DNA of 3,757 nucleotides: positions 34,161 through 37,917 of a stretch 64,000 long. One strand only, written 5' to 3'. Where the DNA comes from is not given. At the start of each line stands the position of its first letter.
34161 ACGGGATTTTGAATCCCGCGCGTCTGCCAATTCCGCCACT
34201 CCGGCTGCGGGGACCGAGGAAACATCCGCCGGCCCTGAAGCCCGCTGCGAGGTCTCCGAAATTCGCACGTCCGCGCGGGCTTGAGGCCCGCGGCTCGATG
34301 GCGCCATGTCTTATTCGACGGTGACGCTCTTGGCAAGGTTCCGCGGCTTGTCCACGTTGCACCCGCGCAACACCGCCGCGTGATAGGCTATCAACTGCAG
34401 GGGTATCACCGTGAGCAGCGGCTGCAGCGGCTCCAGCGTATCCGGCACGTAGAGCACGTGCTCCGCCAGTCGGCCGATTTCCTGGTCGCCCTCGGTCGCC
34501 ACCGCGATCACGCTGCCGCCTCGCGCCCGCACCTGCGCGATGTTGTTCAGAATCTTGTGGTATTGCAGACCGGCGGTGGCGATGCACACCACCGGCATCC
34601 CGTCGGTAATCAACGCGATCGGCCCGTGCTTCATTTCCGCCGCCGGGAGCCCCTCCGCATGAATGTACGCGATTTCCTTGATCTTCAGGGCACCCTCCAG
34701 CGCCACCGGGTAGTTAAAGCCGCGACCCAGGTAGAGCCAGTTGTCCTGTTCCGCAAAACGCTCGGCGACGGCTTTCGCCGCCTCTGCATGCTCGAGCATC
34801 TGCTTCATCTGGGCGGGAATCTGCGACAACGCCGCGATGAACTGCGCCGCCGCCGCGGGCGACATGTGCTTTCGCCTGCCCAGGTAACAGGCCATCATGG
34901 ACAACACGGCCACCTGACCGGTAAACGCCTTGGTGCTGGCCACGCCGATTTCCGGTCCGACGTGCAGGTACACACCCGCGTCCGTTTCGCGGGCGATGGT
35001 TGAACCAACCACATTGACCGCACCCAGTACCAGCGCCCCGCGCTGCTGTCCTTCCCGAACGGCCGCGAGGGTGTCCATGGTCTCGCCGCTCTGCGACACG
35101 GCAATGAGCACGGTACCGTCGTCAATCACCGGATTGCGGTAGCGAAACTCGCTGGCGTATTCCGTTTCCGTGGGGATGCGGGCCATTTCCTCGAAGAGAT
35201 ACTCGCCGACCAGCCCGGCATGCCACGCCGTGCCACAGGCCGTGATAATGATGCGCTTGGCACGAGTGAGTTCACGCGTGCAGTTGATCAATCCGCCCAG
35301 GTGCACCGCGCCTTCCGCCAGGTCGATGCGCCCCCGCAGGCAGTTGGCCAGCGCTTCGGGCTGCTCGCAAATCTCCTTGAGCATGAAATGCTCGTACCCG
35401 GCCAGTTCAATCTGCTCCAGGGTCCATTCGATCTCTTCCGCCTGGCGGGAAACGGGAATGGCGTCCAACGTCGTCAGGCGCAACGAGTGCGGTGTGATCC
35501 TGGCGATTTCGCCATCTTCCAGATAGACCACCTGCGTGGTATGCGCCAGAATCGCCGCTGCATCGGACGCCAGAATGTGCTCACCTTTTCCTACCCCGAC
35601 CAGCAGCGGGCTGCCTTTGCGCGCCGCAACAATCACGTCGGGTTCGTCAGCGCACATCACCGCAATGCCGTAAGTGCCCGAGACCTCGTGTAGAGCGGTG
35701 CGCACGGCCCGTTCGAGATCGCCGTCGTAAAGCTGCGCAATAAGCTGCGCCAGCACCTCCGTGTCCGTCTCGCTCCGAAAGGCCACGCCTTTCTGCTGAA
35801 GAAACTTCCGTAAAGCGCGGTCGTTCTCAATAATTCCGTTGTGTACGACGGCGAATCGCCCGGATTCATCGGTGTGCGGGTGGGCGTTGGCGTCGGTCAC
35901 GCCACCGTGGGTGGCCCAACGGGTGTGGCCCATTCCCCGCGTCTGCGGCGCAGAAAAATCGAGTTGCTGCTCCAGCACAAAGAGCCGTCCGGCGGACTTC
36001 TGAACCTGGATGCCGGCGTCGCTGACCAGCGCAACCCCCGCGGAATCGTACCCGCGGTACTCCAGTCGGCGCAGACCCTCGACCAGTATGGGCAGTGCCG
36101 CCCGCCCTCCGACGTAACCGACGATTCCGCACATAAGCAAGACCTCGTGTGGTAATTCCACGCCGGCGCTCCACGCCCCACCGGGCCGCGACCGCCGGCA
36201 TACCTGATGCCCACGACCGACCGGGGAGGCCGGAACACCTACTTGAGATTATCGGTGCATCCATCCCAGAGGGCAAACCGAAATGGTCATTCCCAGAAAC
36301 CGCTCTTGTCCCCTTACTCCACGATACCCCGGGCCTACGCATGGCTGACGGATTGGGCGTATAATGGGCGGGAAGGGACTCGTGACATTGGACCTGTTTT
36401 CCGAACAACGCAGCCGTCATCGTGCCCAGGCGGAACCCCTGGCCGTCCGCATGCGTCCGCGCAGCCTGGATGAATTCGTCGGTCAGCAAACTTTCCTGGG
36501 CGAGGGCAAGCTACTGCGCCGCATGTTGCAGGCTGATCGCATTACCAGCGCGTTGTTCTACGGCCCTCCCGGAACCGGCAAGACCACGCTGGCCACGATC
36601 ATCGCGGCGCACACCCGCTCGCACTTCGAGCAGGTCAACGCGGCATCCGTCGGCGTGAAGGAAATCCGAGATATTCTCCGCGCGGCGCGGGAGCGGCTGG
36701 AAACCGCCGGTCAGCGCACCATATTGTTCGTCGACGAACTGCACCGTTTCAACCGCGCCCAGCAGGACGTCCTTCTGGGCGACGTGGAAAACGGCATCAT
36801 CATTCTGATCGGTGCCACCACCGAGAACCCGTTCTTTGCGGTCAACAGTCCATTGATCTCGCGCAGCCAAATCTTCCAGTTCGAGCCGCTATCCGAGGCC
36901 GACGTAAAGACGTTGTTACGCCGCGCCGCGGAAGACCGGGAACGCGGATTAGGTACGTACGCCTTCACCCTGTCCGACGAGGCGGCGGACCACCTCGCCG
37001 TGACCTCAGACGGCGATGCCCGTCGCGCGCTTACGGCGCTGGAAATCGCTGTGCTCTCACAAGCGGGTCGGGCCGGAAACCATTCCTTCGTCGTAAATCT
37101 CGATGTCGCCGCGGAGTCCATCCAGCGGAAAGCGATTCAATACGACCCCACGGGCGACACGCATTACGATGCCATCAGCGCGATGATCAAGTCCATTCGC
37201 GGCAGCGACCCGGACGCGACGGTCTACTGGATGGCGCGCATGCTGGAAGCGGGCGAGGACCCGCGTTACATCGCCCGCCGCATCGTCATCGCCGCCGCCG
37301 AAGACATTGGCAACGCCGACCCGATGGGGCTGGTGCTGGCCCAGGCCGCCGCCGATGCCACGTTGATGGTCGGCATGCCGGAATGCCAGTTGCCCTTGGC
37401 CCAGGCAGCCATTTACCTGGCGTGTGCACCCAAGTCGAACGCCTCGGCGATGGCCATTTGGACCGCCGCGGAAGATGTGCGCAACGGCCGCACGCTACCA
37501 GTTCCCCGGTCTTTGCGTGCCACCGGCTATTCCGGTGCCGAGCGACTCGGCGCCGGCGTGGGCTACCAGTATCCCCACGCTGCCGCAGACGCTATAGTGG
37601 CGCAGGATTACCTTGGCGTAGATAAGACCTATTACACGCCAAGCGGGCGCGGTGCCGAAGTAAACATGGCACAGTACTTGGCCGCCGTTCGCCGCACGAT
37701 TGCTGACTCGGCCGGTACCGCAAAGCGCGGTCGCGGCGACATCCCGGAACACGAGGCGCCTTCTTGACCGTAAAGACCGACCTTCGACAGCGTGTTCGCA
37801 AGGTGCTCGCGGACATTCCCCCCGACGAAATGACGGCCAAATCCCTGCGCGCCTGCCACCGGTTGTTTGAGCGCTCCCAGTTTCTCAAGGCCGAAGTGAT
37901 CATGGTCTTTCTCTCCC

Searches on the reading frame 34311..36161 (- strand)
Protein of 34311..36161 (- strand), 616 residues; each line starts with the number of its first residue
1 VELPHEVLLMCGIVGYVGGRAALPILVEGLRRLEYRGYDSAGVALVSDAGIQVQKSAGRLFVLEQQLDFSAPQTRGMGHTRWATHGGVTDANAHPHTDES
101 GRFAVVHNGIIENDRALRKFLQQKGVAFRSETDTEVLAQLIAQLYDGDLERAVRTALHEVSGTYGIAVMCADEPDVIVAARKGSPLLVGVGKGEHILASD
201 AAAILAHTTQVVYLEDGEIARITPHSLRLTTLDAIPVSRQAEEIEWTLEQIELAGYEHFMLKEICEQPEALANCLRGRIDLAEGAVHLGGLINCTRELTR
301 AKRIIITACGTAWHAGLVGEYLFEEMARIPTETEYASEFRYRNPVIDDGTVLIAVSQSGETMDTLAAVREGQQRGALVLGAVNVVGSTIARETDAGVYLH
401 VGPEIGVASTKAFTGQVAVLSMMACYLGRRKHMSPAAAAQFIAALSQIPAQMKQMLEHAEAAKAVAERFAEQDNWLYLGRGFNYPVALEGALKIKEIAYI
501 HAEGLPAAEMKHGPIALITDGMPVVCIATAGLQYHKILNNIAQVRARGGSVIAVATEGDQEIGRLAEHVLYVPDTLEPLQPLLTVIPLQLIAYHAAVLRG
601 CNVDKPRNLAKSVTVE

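Call 55: search_protein_families(library=pfam, proteins=[window:34311-36161:-], max_evalue=0.00001)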
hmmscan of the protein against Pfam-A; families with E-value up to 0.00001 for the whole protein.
window:34311-36161:- (616 aa): 3 families
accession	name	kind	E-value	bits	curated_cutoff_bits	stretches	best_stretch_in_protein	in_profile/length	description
PF01380.27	SIS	-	1.4e-58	196.8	25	2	297-424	1-129/131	SIS domain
PF13522.11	GATase_6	-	1.1e-20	74.4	27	1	74-199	11-129/130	Glutamine amidotransferase domain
PF13537.11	GATase_7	-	8.7e-15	55.3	25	1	89-205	9-122/123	Glutamine amidotransferase domain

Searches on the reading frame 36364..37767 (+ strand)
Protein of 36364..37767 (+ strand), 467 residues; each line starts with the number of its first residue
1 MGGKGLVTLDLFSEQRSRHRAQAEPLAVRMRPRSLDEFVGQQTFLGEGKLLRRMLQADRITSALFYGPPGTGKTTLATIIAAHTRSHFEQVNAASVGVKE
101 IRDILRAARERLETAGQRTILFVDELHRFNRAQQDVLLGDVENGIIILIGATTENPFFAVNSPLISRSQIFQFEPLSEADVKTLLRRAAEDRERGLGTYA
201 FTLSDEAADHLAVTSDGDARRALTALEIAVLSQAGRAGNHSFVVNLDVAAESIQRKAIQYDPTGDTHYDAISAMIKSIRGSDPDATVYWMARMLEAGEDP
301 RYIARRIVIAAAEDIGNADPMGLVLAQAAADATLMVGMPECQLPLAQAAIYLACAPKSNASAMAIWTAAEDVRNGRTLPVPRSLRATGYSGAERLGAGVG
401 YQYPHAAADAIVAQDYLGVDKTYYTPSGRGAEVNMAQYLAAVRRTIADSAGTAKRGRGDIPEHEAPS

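Call 55: search_protein_families(library=pfam, proteins=[window:36364-37767:+], max_evalue=0.00001)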
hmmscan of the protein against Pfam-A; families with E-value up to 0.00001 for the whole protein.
window:36364-37767:+ (467 aa): 4 families
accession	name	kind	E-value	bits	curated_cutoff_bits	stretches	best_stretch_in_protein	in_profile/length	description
PF12002.13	MgsA_C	-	1.8e-60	204.1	27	1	280-442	1-166/167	MgsA AAA+ ATPase C terminal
PF16193.11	AAA_assoc_2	-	1.5e-24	86.5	34.3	1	199-279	3-81/81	AAA C-terminal domain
PF00004.35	AAA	-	6.1e-17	62.7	21.2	1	64-172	2-127/131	ATPase family associated with various cellular activities (AAA)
PF05496.18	RuvB_N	-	2.2e-15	57.2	27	1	30-150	1-118/159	Holliday junction DNA helicase RuvB P-loop domain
